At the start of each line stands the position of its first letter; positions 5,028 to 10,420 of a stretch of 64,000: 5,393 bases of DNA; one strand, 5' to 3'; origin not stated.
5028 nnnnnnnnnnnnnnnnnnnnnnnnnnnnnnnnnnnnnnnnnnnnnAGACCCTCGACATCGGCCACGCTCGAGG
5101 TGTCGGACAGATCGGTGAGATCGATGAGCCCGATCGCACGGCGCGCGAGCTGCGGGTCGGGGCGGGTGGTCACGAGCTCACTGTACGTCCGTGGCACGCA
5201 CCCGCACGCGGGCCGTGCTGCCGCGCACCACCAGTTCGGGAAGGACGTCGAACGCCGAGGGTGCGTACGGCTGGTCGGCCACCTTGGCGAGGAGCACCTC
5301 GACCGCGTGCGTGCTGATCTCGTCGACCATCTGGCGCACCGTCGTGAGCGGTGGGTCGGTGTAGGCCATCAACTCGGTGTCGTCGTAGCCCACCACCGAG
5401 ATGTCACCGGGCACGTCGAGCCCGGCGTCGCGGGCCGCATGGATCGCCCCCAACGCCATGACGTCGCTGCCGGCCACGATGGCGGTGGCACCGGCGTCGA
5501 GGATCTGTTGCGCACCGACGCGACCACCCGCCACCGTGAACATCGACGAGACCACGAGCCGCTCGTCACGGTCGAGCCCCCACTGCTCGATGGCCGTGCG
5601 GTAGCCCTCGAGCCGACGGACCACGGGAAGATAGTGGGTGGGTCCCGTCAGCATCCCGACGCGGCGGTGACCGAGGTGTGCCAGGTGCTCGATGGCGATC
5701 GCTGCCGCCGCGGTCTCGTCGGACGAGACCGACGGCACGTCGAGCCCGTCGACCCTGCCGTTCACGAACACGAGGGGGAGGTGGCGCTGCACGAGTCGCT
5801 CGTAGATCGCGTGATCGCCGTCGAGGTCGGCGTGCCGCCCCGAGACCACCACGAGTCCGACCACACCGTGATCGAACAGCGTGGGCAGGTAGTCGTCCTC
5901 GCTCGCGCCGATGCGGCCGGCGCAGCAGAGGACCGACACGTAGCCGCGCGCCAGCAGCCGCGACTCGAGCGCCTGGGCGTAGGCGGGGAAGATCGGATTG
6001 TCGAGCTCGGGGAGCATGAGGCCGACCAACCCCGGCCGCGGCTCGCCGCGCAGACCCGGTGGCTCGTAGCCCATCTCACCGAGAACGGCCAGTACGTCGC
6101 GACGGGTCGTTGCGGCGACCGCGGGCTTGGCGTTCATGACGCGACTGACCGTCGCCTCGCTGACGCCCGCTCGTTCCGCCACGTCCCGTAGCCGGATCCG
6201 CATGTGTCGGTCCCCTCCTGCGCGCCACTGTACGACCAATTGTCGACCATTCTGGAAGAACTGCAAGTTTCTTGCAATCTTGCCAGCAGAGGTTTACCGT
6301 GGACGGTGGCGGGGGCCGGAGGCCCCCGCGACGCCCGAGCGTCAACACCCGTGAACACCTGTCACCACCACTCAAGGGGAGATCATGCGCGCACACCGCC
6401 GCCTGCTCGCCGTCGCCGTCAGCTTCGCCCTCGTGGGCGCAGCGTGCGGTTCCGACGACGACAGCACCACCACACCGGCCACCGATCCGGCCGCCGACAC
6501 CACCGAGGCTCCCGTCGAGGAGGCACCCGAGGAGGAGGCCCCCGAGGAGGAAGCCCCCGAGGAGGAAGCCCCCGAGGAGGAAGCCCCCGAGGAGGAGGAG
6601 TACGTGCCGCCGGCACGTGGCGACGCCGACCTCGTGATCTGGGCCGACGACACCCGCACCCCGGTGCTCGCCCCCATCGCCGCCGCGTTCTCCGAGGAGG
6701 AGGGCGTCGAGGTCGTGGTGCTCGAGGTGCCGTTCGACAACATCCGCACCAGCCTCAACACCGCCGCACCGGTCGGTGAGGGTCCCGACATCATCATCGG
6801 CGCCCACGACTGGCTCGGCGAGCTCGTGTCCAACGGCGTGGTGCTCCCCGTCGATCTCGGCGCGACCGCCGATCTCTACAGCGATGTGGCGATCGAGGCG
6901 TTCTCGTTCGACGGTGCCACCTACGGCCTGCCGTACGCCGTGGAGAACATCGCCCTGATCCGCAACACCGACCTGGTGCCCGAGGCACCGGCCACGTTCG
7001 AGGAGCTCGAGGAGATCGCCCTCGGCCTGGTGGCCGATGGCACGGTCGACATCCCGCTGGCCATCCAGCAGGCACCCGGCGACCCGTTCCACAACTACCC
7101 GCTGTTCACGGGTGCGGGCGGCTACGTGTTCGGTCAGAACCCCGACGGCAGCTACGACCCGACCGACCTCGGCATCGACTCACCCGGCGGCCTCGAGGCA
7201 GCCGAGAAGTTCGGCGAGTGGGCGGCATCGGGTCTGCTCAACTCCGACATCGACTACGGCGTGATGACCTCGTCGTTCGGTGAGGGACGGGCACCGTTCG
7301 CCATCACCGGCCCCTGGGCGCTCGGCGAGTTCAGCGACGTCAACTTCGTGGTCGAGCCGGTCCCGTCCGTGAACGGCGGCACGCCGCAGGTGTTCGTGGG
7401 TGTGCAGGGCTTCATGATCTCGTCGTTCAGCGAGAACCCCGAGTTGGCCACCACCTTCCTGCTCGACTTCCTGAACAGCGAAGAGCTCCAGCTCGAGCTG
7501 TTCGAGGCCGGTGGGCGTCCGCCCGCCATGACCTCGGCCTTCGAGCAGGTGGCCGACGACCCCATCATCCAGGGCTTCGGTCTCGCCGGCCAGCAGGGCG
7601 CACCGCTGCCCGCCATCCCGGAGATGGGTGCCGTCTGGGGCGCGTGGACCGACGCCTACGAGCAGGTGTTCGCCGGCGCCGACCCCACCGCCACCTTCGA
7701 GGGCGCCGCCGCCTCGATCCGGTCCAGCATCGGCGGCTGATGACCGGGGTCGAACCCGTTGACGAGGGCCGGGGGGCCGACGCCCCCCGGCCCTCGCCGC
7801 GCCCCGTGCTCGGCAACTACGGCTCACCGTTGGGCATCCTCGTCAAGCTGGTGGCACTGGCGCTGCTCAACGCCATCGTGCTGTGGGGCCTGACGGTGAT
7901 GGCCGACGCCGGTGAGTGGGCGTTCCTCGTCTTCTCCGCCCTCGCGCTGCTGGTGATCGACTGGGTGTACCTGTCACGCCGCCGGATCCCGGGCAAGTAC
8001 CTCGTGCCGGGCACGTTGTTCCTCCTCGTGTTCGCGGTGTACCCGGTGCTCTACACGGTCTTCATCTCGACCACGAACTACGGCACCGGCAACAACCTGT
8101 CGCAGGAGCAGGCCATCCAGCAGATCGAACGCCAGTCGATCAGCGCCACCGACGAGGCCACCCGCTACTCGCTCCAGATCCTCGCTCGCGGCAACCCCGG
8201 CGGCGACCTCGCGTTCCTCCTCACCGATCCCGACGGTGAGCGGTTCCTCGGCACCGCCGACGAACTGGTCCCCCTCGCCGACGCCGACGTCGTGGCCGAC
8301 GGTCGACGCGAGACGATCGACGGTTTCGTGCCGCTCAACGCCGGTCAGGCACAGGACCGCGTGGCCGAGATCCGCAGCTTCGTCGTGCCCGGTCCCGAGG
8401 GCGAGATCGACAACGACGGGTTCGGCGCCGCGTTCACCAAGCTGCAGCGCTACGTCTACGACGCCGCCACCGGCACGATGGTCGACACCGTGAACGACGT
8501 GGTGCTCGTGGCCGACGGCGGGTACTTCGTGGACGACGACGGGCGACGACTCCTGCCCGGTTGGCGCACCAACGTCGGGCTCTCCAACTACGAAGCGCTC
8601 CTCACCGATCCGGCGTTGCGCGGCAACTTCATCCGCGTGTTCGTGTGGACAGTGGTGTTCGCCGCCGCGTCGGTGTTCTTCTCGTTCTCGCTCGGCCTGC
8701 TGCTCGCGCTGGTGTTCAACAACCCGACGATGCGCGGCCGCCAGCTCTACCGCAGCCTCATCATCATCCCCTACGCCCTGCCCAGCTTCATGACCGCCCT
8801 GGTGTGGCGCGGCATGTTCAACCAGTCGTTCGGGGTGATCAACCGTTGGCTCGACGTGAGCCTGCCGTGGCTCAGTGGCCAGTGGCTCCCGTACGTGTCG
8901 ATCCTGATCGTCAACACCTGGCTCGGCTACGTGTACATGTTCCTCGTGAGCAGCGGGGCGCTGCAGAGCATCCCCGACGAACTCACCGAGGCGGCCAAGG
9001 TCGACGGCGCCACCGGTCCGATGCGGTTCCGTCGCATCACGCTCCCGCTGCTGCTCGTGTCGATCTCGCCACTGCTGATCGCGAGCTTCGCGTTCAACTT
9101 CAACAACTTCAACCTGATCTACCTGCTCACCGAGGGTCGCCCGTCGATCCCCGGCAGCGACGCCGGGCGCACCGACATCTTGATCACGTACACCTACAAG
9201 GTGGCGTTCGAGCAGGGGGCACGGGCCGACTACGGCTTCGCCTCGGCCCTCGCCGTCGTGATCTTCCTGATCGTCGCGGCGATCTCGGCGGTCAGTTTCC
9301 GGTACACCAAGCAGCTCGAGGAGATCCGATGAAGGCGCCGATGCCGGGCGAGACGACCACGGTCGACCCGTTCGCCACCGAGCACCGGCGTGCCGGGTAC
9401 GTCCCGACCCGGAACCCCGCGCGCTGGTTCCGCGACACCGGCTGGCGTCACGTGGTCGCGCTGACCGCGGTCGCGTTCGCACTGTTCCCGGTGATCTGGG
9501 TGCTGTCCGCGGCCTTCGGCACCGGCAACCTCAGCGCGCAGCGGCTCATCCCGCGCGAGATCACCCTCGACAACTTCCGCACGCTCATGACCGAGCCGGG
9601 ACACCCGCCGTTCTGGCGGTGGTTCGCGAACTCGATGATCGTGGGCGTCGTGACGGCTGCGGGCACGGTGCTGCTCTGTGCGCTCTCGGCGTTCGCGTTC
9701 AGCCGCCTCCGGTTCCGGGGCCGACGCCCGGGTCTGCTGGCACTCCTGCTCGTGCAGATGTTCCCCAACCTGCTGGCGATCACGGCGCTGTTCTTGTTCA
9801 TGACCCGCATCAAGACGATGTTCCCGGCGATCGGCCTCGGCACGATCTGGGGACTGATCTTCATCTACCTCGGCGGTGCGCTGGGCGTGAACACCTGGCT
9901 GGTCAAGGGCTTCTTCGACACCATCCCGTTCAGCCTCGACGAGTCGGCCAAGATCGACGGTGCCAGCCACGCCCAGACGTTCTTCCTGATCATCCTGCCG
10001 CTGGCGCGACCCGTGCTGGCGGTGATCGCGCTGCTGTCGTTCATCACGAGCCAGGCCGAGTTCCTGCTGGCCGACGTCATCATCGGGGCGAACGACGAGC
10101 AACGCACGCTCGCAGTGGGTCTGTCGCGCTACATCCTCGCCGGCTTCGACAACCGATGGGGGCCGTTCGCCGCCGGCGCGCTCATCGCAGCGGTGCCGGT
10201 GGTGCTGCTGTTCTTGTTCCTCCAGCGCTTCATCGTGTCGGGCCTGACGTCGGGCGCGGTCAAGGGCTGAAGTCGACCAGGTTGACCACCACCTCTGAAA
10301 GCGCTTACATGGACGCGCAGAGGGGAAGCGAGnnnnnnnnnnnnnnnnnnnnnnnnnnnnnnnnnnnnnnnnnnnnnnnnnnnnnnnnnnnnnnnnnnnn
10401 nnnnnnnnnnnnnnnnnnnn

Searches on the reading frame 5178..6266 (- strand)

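Call 15: search_protein_families(library=pfam, proteins=[window:5178-6266:-], max_evalue=0.001)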
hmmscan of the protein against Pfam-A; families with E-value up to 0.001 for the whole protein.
window:5178-6266:- (362 aa): 5 families
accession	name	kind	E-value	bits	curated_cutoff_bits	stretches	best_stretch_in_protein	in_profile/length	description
PF13377.12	Peripla_BP_3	-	8.6e-36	124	26.5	1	192-351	1-167/167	Periplasmic binding protein-like domain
PF00532.27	Peripla_BP_1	-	1.9e-19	70.7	22.2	1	81-326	4-258/281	Periplasmic binding proteins and sugar binding domain of LacI family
PF00356.27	LacI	-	6.7e-15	55.1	27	1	26-69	2-45/46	Bacterial regulatory proteins, lacI family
PF13407.12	Peripla_BP_4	-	1.6e-07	31.6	35.1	1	82-300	2-222/258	Periplasmic binding protein domain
PF13560.12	HTH_31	-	0.00062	20.5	27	0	24-58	15-47/64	Helix-turn-helix domain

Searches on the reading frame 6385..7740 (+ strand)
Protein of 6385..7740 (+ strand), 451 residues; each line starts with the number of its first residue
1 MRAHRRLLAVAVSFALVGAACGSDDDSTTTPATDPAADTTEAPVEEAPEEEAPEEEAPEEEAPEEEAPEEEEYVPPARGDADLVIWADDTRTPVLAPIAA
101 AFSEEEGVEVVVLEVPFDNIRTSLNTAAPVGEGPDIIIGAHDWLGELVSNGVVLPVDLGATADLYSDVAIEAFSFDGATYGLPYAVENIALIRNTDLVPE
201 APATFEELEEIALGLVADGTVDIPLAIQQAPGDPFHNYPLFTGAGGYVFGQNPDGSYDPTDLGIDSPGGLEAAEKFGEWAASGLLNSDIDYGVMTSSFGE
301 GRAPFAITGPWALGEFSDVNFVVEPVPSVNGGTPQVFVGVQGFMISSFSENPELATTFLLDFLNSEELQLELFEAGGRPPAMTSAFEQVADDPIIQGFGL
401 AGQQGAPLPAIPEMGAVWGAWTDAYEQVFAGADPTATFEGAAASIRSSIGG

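Call 15: search_protein_families(library=pfam, proteins=[window:6385-7740:+], max_evalue=0.001)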
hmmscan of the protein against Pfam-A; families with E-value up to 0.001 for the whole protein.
window:6385-7740:+ (451 aa): 3 families
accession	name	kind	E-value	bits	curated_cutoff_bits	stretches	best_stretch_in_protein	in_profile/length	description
PF13416.11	SBP_bac_8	-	2.2e-36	126.5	27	1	98-395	2-277/279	Bacterial extracellular solute-binding protein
PF01547.30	SBP_bac_1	-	8.1e-30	105.3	26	1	95-369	11-306/307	Bacterial extracellular solute-binding protein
PF13531.11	SBP_bac_11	-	0.00045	20.5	25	0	85-159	3-71/227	Bacterial extracellular solute-binding protein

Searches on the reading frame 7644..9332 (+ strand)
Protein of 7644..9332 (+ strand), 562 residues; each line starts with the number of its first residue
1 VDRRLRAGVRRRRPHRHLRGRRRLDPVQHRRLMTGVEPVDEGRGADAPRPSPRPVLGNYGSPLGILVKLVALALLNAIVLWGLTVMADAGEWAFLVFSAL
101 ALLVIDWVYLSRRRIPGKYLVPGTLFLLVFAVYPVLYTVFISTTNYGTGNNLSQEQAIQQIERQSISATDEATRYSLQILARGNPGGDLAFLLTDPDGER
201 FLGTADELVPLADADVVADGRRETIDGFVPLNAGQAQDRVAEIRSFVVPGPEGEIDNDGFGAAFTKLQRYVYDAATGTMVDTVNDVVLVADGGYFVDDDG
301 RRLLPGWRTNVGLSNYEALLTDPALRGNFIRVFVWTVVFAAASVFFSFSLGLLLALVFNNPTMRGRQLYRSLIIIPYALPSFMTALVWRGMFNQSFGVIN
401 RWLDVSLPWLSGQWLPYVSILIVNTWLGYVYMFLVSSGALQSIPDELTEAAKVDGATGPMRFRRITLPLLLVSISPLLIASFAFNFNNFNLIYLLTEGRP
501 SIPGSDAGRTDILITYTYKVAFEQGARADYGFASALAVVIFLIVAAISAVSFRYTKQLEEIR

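Call 15: search_protein_families(library=pfam, proteins=[window:7644-9332:+], max_evalue=0.001)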
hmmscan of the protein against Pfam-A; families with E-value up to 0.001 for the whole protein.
window:7644-9332:+ (562 aa): 2 families
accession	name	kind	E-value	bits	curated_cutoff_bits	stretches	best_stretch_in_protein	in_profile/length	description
PF16296.10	TM_PBP2_N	-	1.7e-25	89.3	31.4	1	125-206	1-83/83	N-terminal of TM subunit in PBP-dependent ABC transporters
PF00528.27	BPD_transp_1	-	1.4e-19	71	26.4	1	349-549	3-171/184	Binding-protein-dependent transport system inner membrane component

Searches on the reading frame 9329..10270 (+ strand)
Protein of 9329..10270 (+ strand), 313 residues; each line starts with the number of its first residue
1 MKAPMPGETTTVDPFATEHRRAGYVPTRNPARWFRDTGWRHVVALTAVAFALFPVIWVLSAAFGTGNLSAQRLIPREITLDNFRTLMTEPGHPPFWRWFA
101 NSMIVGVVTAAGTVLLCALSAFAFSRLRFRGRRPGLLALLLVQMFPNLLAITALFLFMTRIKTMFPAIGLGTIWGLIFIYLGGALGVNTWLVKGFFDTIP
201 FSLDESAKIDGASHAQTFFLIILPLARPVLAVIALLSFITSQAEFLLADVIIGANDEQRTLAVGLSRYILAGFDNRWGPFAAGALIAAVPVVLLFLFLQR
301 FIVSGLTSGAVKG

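Call 15: search_protein_families(library=pfam, proteins=[window:9329-10270:+], max_evalue=0.001)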
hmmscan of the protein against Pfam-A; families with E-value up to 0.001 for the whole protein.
window:9329-10270:+ (313 aa): 1 family
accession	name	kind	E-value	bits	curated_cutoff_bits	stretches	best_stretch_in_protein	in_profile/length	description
PF00528.27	BPD_transp_1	-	2.1e-16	60.6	26.4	1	121-301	9-177/184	Binding-protein-dependent transport system inner membrane component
